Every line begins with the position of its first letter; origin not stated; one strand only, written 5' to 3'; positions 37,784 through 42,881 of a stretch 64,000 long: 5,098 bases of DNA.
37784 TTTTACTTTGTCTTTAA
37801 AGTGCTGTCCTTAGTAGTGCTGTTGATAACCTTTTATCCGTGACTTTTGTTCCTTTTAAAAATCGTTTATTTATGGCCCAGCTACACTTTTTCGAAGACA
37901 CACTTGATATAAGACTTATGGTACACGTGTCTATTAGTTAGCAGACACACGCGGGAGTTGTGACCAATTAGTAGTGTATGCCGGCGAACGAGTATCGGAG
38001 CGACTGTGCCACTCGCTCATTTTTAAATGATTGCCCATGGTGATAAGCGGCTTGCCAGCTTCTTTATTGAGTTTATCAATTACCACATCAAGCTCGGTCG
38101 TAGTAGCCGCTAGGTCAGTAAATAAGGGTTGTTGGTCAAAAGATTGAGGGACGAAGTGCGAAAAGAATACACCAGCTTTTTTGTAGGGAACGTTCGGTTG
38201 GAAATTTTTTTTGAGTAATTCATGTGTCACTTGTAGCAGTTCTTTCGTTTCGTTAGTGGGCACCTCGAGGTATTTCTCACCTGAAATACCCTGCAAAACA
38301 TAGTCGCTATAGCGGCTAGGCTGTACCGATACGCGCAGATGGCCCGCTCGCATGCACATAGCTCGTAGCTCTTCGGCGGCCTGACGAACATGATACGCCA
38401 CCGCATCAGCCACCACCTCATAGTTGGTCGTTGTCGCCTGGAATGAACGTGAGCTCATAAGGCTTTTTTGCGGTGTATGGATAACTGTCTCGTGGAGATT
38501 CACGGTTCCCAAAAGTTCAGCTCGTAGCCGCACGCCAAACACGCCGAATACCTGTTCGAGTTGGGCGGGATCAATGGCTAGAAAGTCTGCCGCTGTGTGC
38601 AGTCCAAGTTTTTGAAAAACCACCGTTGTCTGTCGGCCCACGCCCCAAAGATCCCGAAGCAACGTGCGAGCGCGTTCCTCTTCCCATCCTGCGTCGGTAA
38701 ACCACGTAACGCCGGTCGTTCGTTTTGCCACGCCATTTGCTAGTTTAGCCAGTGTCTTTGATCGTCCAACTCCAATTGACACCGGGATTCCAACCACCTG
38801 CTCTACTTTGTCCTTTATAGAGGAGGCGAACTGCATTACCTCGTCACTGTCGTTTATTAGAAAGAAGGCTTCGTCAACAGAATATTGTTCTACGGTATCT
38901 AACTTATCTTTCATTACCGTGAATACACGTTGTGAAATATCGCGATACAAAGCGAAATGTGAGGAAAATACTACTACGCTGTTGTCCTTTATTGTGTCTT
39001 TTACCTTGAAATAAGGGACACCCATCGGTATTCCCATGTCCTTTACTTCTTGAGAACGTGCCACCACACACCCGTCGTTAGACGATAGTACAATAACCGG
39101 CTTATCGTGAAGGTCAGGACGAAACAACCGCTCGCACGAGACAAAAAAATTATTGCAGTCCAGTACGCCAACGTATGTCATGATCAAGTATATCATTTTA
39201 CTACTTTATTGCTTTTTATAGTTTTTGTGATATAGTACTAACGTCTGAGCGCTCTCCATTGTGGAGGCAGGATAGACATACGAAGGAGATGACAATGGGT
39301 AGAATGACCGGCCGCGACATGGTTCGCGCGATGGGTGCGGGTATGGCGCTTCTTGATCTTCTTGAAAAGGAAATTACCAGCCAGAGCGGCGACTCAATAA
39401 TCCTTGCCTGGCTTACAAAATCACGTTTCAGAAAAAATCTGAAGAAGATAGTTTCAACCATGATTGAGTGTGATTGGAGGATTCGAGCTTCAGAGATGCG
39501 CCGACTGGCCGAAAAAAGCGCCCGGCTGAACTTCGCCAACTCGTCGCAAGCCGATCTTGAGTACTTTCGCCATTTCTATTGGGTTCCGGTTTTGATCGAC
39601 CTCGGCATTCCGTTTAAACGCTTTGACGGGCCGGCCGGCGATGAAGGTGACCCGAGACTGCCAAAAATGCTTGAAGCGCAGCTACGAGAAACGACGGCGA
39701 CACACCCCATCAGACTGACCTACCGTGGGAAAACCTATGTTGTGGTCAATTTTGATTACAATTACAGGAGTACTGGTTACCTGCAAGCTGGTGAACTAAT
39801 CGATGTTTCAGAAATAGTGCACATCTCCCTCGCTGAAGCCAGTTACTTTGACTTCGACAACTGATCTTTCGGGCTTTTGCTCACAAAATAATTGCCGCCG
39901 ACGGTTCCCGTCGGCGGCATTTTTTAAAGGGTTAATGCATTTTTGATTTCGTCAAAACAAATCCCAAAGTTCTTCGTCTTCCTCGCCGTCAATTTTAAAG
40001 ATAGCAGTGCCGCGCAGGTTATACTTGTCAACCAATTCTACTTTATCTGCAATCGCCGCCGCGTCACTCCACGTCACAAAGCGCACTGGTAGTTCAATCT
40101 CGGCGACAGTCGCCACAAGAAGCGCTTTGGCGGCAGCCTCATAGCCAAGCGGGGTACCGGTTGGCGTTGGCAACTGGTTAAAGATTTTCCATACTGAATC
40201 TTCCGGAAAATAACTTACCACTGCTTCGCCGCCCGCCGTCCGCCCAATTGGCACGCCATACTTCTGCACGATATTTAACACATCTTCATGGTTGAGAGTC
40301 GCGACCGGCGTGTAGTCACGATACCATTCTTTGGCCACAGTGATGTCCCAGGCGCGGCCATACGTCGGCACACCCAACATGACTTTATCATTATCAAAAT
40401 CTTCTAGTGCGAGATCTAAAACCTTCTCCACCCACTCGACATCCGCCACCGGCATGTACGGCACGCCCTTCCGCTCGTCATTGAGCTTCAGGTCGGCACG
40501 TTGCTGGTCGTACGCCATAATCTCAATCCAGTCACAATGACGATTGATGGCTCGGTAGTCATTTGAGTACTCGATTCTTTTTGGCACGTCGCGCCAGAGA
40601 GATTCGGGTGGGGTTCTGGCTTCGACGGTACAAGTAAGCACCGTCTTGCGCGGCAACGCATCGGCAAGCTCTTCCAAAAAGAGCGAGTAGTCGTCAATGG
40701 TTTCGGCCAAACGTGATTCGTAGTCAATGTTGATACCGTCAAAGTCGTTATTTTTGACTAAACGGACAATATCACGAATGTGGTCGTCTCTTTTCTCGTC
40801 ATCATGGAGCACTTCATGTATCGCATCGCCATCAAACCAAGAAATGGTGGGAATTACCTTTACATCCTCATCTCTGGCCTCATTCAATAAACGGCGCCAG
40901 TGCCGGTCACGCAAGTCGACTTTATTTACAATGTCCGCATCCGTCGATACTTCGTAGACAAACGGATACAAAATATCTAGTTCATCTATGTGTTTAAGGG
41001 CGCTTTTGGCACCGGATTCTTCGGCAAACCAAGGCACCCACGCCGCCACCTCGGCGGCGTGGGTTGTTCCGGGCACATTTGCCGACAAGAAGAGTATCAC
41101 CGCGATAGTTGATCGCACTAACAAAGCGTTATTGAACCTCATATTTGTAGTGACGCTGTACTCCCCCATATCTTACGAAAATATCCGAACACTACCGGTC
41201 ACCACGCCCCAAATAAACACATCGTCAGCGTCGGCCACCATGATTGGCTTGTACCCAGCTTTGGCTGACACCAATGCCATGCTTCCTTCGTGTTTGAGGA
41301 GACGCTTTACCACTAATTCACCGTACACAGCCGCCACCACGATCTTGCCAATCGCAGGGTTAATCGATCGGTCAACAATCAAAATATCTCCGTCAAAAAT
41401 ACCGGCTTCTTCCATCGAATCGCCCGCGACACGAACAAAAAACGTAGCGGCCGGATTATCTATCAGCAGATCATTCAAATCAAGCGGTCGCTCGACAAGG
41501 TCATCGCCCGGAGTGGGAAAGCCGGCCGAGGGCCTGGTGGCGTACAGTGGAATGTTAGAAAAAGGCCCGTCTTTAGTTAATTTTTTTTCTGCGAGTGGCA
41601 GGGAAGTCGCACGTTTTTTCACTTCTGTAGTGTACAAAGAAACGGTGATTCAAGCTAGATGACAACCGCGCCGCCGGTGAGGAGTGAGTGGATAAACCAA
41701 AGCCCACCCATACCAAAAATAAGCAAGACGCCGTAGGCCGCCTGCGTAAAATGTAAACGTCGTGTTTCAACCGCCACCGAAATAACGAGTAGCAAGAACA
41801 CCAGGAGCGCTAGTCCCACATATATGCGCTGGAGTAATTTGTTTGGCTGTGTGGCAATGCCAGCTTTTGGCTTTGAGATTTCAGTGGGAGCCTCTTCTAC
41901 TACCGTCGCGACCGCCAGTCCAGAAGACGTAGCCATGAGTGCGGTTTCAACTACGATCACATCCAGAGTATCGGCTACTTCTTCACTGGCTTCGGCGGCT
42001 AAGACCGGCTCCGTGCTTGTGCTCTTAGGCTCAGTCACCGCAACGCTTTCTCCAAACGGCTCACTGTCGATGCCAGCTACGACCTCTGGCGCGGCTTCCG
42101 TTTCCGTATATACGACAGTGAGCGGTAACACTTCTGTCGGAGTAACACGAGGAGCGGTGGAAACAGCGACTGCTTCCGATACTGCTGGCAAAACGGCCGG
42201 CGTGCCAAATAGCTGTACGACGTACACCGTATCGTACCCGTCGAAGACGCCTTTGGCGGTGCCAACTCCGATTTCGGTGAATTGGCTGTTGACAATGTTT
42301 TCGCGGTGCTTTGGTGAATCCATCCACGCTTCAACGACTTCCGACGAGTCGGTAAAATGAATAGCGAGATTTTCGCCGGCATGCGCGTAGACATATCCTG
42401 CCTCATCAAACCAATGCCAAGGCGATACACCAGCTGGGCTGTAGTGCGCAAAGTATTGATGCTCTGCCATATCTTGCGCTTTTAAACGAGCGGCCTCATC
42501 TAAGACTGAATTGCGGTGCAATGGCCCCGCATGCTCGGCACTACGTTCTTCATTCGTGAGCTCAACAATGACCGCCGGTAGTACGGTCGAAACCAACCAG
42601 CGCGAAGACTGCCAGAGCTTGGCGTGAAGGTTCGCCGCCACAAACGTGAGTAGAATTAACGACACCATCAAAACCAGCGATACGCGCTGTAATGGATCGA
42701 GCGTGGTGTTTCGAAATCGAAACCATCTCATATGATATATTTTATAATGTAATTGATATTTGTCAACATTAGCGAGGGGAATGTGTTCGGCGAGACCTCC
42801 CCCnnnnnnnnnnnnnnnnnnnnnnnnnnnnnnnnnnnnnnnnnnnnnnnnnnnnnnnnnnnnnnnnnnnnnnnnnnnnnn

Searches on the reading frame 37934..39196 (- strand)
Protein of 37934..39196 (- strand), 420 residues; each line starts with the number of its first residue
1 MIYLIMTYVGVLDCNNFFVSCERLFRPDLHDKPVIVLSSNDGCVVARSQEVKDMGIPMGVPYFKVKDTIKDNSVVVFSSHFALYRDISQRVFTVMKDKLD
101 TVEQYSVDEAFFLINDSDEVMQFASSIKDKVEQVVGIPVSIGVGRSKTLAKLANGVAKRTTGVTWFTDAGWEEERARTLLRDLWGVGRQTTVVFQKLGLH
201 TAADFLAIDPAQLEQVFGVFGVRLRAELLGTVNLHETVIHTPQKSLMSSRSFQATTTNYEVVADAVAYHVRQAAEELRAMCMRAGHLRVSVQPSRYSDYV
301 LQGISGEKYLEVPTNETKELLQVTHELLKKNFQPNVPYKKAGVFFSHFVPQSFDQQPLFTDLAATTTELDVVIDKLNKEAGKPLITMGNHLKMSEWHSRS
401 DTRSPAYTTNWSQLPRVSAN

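Call 6: search_protein_families(library=pfam, proteins=[window:37934-39196:-], max_evalue=0.01)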
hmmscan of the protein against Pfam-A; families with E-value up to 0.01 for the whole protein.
window:37934-39196:- (420 aa): 4 families
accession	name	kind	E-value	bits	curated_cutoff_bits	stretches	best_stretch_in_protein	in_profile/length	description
PF00817.25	IMS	-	4.2e-35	121.3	23.2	1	12-154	1-147/148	impB/mucB/samB family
PF11799.13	IMS_C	-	1.5e-16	61.2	20.7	1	244-356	2-107/109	impB/mucB/samB family C-terminal domain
PF13438.11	DUF4113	-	6.4e-12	45.7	24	1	369-417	3-51/51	Domain of unknown function (DUF4113)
PF21999.2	IMS_HHH_1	-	0.0093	16.8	27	0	181-218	1-38/53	DNA polymerase-iota, thumb domain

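Call 7: search_protein_families(library=ncbifam, proteins=[window:37934-39196:-], max_evalue=0.01)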
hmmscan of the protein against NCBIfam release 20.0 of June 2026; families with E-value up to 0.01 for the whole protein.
window:37934-39196:- (420 aa): 10 families
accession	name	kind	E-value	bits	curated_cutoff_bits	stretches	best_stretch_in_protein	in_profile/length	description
NF002955.0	PRK03609.1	subfamily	1.3e-80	271.4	431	1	12-417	5-421/422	translesion error-prone DNA polymerase V subunit UmuC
NF002882.0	PRK03348.1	equivalog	2.7e-44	151.7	389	1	11-413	9-407/461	DNA polymerase IV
NF002848.0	PRK03103.1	subfamily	1.7e-42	145.3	381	1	9-393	6-394/410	DNA polymerase IV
NF003015.0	PRK03858.1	subfamily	3.5e-39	135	367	1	13-393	13-388/399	DNA polymerase IV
NF002492.0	PRK01810.1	equivalog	2.2e-37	128.8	399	1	12-398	15-402/412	DNA polymerase IV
NF002751.0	PRK02794.1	equivalog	2.5e-37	128.8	371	1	11-394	42-421/425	DNA polymerase IV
NF002883.0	PRK03352.1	equivalog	5.6e-37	127.7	330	1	11-336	9-330/347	DNA polymerase IV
NF002677.0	PRK02406.1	equivalog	2.9e-31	108.9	256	1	12-331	11-328/357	DNA polymerase IV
NF010731.0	PRK14133.1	equivalog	9.7e-30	104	362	1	12-355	8-343/352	DNA polymerase IV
NF002292.0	PRK01216.1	equivalog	1.6e-21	76.7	339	1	11-219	5-219/351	DNA polymerase IV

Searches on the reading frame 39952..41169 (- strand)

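Call 6: search_protein_families(library=pfam, proteins=[window:39952-41169:-], max_evalue=0.01)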
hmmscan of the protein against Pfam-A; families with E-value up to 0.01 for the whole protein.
window:39952-41169:- (405 aa): 1 family
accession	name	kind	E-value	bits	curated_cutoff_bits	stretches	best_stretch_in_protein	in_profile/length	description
PF00704.34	Glyco_hydro_18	-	4.6e-26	92.7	29.6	1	95-394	55-315/317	Glycosyl hydrolases family 18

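Call 7: search_protein_families(library=ncbifam, proteins=[window:39952-41169:-], max_evalue=0.01)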
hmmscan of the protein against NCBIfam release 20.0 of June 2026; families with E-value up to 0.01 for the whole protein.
window:39952-41169:- (405 aa): 1 family
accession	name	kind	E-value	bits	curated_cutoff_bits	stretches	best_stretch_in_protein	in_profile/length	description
NF052619.1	ChiD_Serratia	equivalog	7.5e-05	21.9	750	1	102-273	103-278/416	chitinase ChiD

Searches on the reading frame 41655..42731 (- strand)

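Call 6: search_protein_families(library=pfam, proteins=[window:41655-42731:-], max_evalue=0.01)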
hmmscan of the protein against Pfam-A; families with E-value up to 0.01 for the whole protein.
window:41655-42731:- (358 aa): 1 family
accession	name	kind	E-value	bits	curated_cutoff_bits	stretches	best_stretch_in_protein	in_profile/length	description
PF00188.32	CAP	-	1.7e-18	68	21.1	1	57-175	2-117/117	Cysteine-rich secretory protein family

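Call 7: search_protein_families(library=ncbifam, proteins=[window:41655-42731:-], max_evalue=0.01)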
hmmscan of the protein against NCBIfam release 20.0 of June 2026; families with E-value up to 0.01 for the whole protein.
window:41655-42731:- (358 aa): 2 families
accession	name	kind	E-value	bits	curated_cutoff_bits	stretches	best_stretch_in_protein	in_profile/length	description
TIGR02909.1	spore_YkwD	subfamily_domain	3.1e-32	111.1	171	1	55-175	8-125/127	uncharacterized protein, YkwD family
NF052539.1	DivAsocLipDalA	equivalog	5.2e-15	55.7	200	1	55-157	51-153/169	divisome-associated lipoprotein DalA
